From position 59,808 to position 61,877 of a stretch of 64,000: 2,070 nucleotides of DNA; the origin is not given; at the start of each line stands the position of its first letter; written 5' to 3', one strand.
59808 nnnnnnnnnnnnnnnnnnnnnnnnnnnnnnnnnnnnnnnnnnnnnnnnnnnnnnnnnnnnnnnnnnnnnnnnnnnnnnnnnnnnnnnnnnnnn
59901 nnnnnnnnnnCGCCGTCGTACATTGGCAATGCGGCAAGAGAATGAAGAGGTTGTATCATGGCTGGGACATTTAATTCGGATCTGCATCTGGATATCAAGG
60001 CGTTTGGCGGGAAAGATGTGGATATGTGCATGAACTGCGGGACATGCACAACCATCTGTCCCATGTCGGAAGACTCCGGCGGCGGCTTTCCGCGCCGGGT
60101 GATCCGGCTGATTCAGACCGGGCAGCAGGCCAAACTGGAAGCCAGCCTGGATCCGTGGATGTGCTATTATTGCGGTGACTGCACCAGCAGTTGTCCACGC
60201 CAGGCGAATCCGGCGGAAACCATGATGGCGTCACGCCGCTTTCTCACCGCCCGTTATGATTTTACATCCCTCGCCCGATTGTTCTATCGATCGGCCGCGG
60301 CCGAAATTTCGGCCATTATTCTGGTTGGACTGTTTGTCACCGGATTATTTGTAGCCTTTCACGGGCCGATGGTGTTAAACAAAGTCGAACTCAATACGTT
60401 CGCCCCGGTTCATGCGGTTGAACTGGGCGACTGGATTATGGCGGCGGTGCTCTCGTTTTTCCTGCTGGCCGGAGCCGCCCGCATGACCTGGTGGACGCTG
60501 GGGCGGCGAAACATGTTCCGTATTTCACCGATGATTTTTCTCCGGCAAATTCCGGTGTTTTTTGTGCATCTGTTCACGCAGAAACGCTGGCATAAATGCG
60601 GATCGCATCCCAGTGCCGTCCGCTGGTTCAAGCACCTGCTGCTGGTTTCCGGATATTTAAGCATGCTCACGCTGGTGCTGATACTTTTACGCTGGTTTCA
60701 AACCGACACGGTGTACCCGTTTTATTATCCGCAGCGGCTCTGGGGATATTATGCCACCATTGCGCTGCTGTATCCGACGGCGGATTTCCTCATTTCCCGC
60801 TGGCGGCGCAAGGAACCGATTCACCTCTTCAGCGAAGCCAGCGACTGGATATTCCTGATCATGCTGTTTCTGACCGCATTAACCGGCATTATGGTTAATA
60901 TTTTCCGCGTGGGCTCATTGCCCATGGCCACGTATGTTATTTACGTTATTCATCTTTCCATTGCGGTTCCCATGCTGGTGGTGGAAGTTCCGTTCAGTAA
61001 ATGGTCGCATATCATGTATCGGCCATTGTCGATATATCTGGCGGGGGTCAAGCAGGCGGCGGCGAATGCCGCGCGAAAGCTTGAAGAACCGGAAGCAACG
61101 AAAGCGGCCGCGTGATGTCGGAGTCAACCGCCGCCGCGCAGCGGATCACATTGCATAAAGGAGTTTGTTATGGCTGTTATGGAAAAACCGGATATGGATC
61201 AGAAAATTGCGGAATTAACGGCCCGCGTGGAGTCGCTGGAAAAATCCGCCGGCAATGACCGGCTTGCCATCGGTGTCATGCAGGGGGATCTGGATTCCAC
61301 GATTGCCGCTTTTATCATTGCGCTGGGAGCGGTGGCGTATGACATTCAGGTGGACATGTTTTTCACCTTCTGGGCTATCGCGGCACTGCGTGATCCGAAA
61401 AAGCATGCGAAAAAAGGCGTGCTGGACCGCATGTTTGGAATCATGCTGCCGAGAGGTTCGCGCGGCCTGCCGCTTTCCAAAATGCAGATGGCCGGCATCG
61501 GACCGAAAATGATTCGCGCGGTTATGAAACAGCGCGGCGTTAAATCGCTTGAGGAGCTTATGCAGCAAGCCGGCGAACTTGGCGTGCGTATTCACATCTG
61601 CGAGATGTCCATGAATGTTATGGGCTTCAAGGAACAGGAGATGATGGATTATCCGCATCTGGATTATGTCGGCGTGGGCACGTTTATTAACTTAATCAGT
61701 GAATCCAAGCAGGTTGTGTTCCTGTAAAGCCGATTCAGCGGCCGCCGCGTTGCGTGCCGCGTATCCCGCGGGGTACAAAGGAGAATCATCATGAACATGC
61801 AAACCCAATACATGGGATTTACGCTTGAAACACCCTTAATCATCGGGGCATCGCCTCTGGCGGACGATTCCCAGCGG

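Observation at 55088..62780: Orphan Qmo-like electron-transfer operon wired to sulfur-carrier proteins (ArsR-TusA-MvhD-HdrA-HdrA-x-QmoC-DsrE-DHOD) without aprBA, sat or dsr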

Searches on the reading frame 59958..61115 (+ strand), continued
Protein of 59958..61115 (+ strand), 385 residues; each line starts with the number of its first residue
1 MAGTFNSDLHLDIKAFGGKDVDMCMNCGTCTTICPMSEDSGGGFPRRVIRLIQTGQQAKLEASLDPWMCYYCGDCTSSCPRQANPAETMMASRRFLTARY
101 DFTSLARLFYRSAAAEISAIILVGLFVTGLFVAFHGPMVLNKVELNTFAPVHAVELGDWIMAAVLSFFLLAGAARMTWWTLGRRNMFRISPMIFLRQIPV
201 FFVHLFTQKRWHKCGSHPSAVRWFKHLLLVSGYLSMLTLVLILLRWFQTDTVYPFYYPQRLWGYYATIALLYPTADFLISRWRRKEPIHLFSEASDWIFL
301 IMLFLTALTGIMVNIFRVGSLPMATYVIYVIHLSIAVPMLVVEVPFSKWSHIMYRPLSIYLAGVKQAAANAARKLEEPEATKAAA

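Call 76: fold_search(model_id=the predicted structure, library=pdb)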
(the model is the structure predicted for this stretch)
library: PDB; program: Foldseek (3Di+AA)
matches with E <= 10: 141; with E <= 0.001: 0
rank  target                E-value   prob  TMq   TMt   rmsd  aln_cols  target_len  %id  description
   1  8rvu_c                6.2e-02  1.00  0.21  0.42   7.0       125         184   26  CryoEM structure of the Elp-Hdr complex of Methanothermobacter marburgensis state 2 (composite structure) (released 2025-05-14)
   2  8rwn_C                7.0e-02  1.00  0.21  0.41   7.1       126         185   25  CryoEM structure of the Hdr(ABC)2 subunits of the Elp-Hdr complex of Methanothermobacter marburgensis (released 2025-05-14)
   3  5odc_C                9.8e-02  1.00  0.21  0.41   6.6       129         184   24  Heterodisulfide reductase / [NiFe]-hydrogenase complex from Methanothermococcus thermolithotrophicus at 2.3 A resoluti (released 2017-08-30)
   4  8rvu_C                1.1e-01  1.00  0.21  0.42   3.2        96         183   27  CryoEM structure of the Elp-Hdr complex of Methanothermobacter marburgensis state 2 (composite structure) (released 2025-05-14)
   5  5odc_I                1.2e-01  1.00  0.22  0.44   5.3       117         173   25  Heterodisulfide reductase / [NiFe]-hydrogenase complex from Methanothermococcus thermolithotrophicus at 2.3 A resoluti (released 2017-08-30)
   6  5odh_I                1.9e-01  1.00  0.22  0.43   9.4       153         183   24  Heterodisulfide reductase / [NiFe]-hydrogenase complex from Methanothermococcus thermolithotrophicus soaked with heter (released 2017-08-30)
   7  7bkb_C                2.3e-01  1.00  0.21  0.40   6.6       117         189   27  Formate dehydrogenase - heterodisulfide reductase - formylmethanofuran dehydrogenase complex from Methanospirillum hun (released 2021-09-29)
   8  6ivo_D                1.3e+00  0.09  0.13  0.16  22.5       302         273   11  Crystal structure of a membrane protein P208A (released 2019-11-06)
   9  7ytb_A                1.4e+00  0.21  0.21  0.28  18.8       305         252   13  Crystal structure of Kin4B8 (released 2023-03-15)
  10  8bc0_B                1.4e+00  0.04  0.13  0.10  27.1       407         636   10  Cryo-EM structure of Ca2+-bound mTMEM16F F518A Q623A mutant in GDN open/closed (released 2022-11-16)
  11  7p3r_B                1.6e+00  0.05  0.12  0.13  40.6       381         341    8  Helical structure of the toxin MakA from Vibrio cholera (released 2022-02-23)
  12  5unh_A                1.6e+00  0.05  0.13  0.13  25.0       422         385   14  Synchrotron structure of human angiotensin II type 2 receptor in complex with compound 2 (N-[(furan-2-yl)methyl]-N-(4- (released 2017-04-05)
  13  6ivo_B                1.7e+00  0.10  0.14  0.18  22.5       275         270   11  Crystal structure of a membrane protein P208A (released 2019-11-06)
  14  6ivo_A                1.7e+00  0.09  0.13  0.17  22.2       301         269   12  Crystal structure of a membrane protein P208A (released 2019-11-06)
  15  1siw_C                1.9e+00  0.63  0.24  0.39  12.5       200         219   13  Crystal structure of the apomolybdo-NarGHI (released 2004-06-08)
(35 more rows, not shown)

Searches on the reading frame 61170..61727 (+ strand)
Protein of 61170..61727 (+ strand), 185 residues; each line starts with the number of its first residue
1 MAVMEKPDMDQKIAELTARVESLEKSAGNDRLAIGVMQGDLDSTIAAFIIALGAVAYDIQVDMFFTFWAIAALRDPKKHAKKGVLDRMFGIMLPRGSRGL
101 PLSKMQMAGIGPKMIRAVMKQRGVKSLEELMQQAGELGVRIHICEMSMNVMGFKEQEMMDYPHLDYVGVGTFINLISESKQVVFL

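Call 3: search_protein_families(library=pfam, proteins=[window:61170-61727:+], max_evalue=0.01)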
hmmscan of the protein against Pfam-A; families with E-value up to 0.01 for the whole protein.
window:61170-61727:+ (185 aa): 3 families
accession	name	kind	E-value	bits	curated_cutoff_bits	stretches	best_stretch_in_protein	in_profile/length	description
PF13686.11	DrsE_2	-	3.3e-44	151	25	1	29-181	2-153/156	DsrE/DsrF/DrsH-like family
PF02635.20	DsrE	-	3.5e-09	37.3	22.7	1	121-183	54-114/116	DsrE/DsrF-like family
PF14520.12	HHH_5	-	0.0011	19.8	27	1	107-134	7-33/57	Helix-hairpin-helix domain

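Call 4: search_protein_families(library=ncbifam, proteins=[window:61170-61727:+], max_evalue=0.01)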
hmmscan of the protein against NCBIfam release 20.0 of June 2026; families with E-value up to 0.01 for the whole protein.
window:61170-61727:+ (185 aa): 1 family
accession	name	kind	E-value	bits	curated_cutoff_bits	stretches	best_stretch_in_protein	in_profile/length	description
NF047629.1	SulfCarrDsrE2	equivalog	1.4e-16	61.1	210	1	30-184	4-158/159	sulfur carrier protein DsrE2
